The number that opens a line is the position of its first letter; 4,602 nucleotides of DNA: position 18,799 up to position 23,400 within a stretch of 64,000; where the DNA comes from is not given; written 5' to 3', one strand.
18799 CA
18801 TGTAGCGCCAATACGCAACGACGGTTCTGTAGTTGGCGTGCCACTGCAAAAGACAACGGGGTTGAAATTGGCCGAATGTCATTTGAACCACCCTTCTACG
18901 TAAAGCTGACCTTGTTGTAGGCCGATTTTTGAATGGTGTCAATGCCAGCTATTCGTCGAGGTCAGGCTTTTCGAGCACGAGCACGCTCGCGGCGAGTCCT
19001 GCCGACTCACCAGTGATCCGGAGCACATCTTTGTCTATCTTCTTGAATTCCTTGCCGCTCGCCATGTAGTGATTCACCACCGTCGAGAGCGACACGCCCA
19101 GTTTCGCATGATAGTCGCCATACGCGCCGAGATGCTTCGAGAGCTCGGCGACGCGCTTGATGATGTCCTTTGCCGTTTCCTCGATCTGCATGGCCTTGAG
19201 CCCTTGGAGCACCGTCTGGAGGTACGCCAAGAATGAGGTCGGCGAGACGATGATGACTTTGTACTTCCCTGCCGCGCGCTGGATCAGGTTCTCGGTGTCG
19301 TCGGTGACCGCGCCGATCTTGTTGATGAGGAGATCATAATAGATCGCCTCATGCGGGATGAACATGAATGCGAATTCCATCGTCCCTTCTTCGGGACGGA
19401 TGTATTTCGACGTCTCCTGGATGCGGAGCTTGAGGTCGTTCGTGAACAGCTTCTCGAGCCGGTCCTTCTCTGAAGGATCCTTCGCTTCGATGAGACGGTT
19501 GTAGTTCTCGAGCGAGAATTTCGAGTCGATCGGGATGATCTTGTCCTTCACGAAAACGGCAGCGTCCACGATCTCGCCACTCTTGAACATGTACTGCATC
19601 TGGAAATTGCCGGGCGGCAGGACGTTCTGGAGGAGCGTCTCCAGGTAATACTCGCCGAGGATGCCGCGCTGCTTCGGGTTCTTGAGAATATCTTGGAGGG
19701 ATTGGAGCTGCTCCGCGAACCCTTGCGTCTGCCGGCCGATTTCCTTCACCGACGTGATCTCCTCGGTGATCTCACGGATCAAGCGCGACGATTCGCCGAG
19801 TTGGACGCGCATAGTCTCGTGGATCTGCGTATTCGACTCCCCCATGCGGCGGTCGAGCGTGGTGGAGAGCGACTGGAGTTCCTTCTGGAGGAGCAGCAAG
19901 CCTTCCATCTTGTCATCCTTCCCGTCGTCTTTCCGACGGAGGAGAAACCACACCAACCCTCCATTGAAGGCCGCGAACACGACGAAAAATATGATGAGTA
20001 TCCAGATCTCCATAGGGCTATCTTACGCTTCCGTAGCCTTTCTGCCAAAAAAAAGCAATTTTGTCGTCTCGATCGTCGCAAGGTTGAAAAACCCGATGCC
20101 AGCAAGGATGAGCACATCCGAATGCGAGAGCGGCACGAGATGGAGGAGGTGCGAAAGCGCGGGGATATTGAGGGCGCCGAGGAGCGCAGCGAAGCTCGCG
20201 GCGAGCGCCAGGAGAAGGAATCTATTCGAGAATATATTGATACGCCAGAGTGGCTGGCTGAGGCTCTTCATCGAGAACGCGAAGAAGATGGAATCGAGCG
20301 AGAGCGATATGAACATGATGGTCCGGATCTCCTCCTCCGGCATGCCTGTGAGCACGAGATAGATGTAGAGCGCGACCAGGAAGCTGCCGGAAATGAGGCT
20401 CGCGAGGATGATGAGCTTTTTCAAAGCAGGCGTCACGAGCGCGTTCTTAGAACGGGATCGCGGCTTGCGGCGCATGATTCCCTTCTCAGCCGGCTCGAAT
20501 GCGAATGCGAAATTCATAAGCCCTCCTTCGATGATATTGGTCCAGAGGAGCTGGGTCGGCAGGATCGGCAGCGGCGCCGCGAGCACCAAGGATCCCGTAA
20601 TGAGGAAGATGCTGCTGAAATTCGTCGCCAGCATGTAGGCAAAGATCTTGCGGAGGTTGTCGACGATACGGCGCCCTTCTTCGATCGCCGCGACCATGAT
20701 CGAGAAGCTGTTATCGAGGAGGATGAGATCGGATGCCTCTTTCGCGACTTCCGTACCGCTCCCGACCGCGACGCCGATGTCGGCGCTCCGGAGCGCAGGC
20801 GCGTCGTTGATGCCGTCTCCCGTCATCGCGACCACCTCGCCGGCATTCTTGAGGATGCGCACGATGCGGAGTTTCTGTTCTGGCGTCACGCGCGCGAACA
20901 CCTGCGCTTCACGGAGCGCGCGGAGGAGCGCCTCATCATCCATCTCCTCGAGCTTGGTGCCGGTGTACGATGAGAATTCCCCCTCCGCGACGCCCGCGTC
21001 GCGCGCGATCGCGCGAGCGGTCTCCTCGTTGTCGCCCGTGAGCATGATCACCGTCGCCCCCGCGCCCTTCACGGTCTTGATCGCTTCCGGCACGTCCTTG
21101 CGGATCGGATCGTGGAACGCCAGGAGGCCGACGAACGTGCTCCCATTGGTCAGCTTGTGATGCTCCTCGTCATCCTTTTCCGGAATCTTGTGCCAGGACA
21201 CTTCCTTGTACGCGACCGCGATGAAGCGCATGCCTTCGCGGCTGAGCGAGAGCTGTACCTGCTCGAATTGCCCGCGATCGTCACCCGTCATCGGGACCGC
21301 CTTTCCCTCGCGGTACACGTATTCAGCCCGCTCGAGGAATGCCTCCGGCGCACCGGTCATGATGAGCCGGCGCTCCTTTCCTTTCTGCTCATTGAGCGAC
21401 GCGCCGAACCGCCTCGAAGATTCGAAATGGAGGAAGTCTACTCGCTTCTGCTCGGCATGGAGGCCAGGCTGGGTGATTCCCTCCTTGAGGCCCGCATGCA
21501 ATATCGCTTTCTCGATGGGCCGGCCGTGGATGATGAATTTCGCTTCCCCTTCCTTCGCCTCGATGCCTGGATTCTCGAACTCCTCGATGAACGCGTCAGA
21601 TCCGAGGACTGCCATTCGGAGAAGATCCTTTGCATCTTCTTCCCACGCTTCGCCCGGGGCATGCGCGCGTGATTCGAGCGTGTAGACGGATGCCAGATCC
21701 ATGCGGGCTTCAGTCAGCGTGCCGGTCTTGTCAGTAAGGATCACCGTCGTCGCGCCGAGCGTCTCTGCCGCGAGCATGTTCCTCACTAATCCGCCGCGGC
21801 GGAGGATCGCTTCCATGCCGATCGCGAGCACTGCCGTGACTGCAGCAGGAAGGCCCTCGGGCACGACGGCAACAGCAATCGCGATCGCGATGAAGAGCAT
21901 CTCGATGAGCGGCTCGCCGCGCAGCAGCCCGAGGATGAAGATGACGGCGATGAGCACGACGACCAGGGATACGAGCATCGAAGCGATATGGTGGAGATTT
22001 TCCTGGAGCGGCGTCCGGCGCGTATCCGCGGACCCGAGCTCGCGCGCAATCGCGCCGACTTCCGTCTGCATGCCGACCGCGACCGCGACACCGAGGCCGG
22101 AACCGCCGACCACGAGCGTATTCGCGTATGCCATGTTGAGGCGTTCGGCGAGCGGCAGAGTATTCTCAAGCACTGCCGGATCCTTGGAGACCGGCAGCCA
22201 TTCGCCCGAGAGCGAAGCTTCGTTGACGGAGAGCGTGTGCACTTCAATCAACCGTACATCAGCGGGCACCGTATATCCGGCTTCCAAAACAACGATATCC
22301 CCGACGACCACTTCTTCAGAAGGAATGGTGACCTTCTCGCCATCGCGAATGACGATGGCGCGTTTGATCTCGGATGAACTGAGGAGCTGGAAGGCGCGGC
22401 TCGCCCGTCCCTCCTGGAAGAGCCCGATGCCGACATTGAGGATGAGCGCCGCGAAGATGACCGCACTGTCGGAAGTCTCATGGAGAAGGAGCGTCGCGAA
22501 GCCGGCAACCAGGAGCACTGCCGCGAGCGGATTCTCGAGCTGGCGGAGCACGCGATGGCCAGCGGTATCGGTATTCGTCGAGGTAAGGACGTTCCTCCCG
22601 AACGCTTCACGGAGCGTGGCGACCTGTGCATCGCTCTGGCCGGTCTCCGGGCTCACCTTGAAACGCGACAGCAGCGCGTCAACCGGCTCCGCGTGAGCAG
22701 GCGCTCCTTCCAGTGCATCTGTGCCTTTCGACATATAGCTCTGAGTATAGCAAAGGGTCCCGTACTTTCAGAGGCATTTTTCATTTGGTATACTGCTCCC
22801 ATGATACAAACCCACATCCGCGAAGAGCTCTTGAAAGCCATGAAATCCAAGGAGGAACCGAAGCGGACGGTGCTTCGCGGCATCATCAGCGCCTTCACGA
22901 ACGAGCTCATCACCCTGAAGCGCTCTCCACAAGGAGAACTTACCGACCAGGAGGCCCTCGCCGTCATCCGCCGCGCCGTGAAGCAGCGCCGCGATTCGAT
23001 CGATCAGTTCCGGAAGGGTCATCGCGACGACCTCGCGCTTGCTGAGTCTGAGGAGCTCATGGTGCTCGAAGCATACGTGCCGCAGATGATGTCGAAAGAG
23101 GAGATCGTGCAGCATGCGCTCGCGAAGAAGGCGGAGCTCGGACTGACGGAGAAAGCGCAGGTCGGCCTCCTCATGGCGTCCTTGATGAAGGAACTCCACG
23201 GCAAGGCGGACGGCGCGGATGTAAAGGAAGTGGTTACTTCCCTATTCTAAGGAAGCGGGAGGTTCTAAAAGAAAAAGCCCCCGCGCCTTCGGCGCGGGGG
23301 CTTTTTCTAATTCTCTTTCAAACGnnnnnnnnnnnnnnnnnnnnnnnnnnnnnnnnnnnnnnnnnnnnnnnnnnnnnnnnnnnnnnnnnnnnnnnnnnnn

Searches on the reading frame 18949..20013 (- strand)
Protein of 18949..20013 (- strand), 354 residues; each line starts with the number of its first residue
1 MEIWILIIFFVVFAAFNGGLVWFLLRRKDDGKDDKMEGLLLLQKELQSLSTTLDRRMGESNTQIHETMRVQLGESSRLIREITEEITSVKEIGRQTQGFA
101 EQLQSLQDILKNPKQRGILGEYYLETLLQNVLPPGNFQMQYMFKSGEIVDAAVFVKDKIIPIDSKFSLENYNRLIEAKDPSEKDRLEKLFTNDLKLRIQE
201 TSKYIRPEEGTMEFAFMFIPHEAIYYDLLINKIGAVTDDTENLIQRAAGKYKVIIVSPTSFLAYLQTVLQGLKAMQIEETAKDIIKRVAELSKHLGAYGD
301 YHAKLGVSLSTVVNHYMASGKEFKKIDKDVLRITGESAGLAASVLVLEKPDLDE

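Call 18: search_protein_families(library=pfam, proteins=[window:18949-20013:-], max_evalue=0.001)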
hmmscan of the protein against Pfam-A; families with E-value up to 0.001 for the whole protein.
window:18949-20013:- (354 aa): 1 family
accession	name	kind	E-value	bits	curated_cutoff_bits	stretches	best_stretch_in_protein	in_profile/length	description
PF02646.22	RmuC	-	1.7e-48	165.7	26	1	45-323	2-270/291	RmuC family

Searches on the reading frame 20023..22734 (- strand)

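Call 18: search_protein_families(library=pfam, proteins=[window:20023-22734:-], max_evalue=0.001)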
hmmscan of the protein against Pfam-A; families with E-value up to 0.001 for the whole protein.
window:20023-22734:- (903 aa): 6 families
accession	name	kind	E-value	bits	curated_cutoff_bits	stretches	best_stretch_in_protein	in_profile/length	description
PF00122.25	E1-E2_ATPase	-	1.4e-46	158.7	28.1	1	124-312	5-180/181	E1-E2 ATPase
PF00689.26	Cation_ATPase_C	-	2e-34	119.3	27.3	1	721-894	1-175/175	Cation transporting ATPase, C-terminus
PF00702.32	Hydrolase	-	2.7e-20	74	26.4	1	519-652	73-191/191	haloacid dehalogenase-like hydrolase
PF00690.31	Cation_ATPase_N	-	2.3e-12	46.8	20.4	1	14-78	2-66/69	Cation transporter/ATPase, N-terminus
PF13246.12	Cation_ATPase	-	8.7e-09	35.7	21.7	1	394-472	11-90/91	Cation transport ATPase (P-type)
PF08282.18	Hydrolase_3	-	2.3e-05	24.7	20.9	1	632-676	203-247/255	haloacid dehalogenase-like hydrolase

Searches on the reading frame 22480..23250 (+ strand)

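Call 18: search_protein_families(library=pfam, proteins=[window:22480-23250:+], max_evalue=0.001)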
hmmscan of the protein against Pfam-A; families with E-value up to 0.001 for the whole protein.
window:22480-23250:+ (256 aa): 2 families
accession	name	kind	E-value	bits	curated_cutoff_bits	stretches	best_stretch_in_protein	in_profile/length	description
PF09424.15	YqeY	-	5e-35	121.1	27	1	111-254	2-141/143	Yqey-like protein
PF02637.23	GatB_Yqey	-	0.00034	21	27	0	152-253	55-145/148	GatB domain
